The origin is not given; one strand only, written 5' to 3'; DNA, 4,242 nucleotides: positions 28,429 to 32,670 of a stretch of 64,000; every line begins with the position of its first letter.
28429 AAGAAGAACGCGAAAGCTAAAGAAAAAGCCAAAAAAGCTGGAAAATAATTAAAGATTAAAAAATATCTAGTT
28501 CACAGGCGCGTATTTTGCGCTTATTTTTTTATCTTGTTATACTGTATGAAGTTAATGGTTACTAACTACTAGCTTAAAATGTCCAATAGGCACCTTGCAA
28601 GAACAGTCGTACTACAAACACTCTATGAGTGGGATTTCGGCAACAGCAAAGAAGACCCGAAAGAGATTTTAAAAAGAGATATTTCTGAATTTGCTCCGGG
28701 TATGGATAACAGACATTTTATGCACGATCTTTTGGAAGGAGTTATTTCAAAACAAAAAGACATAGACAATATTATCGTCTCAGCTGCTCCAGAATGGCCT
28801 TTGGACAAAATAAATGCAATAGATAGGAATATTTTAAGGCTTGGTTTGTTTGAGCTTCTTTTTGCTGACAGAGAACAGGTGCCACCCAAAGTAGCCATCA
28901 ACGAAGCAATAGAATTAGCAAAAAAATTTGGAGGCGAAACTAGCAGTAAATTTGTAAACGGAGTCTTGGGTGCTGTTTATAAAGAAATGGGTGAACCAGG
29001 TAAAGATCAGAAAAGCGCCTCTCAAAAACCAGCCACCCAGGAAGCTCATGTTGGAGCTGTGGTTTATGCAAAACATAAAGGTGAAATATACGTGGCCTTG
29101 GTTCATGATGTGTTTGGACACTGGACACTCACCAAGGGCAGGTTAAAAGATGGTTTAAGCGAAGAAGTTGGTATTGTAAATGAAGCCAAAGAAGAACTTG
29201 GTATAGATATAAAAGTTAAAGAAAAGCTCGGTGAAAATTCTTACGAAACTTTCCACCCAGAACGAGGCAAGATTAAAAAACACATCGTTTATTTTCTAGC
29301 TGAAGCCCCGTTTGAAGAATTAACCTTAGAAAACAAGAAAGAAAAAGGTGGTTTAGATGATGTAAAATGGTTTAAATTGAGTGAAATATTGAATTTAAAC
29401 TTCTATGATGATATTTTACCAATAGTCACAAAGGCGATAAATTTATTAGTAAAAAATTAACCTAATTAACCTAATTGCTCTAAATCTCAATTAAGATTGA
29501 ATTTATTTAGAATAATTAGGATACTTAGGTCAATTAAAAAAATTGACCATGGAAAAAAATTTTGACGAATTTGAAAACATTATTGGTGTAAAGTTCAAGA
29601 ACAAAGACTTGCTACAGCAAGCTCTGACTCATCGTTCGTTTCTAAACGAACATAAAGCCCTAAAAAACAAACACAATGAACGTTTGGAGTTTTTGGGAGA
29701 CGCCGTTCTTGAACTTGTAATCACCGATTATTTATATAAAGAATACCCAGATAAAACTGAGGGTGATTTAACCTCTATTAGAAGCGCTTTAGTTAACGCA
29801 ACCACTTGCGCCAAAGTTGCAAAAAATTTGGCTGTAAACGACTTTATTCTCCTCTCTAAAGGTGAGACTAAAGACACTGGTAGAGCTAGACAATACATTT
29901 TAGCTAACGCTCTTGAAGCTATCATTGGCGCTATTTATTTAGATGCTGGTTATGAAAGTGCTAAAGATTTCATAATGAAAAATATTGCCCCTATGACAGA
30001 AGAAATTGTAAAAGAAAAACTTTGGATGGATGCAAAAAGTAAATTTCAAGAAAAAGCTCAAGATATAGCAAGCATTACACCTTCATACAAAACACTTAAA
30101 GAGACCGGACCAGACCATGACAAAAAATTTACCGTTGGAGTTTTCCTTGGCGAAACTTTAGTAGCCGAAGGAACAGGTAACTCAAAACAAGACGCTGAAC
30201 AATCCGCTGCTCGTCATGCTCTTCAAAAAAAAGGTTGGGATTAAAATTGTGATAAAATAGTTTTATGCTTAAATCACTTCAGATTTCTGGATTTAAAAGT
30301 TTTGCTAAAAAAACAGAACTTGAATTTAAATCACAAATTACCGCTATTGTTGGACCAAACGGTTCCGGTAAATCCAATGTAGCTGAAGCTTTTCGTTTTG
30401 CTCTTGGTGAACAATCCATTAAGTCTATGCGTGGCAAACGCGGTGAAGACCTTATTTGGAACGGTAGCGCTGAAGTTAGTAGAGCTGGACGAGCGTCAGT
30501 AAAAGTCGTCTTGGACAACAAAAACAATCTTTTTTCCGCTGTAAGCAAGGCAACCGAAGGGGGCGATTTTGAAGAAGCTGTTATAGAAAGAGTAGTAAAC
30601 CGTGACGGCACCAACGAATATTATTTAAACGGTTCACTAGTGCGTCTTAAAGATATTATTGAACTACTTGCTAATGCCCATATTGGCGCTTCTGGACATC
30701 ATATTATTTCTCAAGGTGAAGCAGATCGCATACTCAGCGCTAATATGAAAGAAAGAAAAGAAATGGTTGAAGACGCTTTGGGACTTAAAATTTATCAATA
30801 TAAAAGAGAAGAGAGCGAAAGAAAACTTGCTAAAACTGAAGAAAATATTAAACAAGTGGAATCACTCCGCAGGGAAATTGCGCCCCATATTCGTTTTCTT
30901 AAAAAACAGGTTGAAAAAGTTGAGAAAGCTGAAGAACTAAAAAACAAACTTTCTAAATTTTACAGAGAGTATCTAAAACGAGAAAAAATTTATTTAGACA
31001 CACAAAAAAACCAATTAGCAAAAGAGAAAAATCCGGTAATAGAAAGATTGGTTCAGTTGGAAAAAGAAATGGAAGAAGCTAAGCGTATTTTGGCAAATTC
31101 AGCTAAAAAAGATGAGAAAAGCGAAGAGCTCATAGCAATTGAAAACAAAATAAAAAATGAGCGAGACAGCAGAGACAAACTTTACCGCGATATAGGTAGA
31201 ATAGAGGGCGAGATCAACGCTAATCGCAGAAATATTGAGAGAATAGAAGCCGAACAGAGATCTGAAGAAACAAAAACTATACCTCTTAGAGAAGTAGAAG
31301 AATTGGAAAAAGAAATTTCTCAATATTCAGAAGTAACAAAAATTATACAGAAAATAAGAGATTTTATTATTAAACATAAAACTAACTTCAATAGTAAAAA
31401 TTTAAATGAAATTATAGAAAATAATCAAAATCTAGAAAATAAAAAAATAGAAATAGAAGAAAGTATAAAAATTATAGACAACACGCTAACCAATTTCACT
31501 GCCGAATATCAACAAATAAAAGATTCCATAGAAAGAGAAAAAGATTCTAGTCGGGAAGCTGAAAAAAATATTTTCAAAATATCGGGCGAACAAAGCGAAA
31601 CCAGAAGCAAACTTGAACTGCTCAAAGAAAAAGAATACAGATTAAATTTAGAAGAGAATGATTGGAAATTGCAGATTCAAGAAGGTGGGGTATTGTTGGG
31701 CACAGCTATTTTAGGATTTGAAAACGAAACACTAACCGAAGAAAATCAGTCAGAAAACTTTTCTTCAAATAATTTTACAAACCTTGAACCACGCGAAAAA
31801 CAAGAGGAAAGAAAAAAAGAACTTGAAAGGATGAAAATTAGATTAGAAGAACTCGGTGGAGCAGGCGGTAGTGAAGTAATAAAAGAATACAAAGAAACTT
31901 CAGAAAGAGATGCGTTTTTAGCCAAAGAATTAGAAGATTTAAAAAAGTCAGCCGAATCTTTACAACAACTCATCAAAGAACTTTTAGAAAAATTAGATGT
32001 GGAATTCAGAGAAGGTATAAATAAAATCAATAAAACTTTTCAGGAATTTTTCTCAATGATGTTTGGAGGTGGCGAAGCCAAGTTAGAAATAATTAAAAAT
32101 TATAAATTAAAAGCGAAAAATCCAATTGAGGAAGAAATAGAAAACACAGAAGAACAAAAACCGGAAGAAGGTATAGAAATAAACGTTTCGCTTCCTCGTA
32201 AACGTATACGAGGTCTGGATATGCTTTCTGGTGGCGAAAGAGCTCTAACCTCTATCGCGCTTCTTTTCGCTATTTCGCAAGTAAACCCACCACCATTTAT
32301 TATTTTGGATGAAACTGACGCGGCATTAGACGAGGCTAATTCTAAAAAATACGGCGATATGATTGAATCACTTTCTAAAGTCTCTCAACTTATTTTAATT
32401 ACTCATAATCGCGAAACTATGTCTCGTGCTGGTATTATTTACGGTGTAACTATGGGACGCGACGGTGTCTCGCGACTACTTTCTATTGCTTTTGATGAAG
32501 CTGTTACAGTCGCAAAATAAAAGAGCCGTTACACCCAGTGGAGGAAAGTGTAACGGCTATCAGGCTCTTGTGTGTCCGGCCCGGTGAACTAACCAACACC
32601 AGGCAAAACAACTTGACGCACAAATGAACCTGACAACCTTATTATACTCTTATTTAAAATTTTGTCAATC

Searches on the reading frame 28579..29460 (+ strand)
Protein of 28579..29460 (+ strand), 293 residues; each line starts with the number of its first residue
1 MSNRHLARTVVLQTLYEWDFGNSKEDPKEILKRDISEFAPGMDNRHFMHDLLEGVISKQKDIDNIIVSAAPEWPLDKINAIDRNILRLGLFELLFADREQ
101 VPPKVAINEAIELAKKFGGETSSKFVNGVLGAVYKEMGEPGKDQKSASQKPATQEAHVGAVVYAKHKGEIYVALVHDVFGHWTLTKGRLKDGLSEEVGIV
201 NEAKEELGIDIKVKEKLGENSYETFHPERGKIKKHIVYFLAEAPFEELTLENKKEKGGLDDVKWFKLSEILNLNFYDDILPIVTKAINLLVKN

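Call 12: search_protein_families(library=pfam, proteins=[window:28579-29460:+])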
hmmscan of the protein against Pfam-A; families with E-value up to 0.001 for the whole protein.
window:28579-29460:+ (293 aa): 2 families
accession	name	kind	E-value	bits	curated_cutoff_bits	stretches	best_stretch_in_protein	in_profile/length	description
PF01029.23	NusB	-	5.2e-35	121.2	23.1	1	7-135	3-133/133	NusB family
PF00293.34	NUDIX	-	5.1e-11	43.1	21.1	1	156-275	4-123/134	NUDIX domain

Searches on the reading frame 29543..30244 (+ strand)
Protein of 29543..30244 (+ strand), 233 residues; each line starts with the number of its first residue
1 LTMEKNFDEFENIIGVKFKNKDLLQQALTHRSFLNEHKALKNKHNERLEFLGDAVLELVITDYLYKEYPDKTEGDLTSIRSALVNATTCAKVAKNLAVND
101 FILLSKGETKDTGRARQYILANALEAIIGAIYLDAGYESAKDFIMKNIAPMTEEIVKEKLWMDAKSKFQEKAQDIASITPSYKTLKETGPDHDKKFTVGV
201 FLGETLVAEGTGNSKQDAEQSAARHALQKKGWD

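Call 12: search_protein_families(library=pfam, proteins=[window:29543-30244:+])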
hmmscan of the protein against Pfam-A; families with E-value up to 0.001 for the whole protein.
window:29543-30244:+ (233 aa): 5 families
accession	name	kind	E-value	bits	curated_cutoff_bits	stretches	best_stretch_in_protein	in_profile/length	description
PF14622.11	Ribonucleas_3_3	-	5.6e-42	143.4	35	1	20-150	1-126/128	Ribonuclease-III-like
PF00636.31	Ribonuclease_3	-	7.1e-29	101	27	1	46-136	1-102/102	Ribonuclease III domain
PF00035.32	dsrm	-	8.9e-18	65.1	23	1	164-229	1-65/66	Double-stranded RNA binding motif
PF22935.1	RM44_endonuclase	-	1.1e-12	48.7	27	1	14-131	13-139/139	Large ribosomal subunit protein mL44, endonuclease domain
PF24995.1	DSRM_2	-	0.00011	23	27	1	189-229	38-76/79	dsRNA binding domain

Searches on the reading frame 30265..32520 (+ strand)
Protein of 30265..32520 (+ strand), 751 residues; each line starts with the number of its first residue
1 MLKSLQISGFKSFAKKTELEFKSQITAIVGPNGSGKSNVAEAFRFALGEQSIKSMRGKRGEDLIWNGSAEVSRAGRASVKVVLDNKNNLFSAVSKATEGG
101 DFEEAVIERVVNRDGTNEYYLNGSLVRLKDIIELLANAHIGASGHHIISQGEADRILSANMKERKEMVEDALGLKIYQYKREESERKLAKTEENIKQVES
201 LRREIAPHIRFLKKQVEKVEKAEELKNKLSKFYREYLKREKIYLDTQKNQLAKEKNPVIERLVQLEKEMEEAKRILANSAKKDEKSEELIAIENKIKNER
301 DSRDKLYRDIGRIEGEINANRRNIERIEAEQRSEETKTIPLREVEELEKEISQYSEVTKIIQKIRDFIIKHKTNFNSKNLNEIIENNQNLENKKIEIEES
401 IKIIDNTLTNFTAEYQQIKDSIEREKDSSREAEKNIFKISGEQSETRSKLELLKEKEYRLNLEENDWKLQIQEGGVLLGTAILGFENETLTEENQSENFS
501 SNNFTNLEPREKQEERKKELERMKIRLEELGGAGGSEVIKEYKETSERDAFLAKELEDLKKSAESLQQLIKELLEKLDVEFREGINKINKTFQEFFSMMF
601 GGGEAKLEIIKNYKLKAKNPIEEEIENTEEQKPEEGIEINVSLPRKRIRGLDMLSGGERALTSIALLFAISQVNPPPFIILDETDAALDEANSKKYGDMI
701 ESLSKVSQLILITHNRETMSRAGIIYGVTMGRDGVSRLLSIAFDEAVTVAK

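Call 12: search_protein_families(library=pfam, proteins=[window:30265-32520:+])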
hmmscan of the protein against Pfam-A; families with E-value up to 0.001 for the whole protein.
window:30265-32520:+ (751 aa): 6 families
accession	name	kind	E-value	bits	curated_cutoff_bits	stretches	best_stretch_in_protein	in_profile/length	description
PF02463.25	SMC_N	-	3.7e-60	203.5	40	2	1-143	1-135/220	RecF/RecN/SMC N terminal domain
PF13175.12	AAA_15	-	1e-07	32.4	32.1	1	1-302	1-259/374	AAA ATPase domain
PF13304.12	AAA_21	-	3.4e-06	27.8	27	1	25-52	1-35/304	AAA domain, putative AbiEii toxin, Type IV TA system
PF13476.12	AAA_23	-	6.7e-06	27.3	27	0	4-268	1-199/201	AAA domain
PF13401.12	AAA_22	-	0.00033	21.4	27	0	23-168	5-101/130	AAA domain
PF13555.12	AAA_29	-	0.00035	20.7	27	1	2-44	1-43/61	P-loop containing region of AAA domain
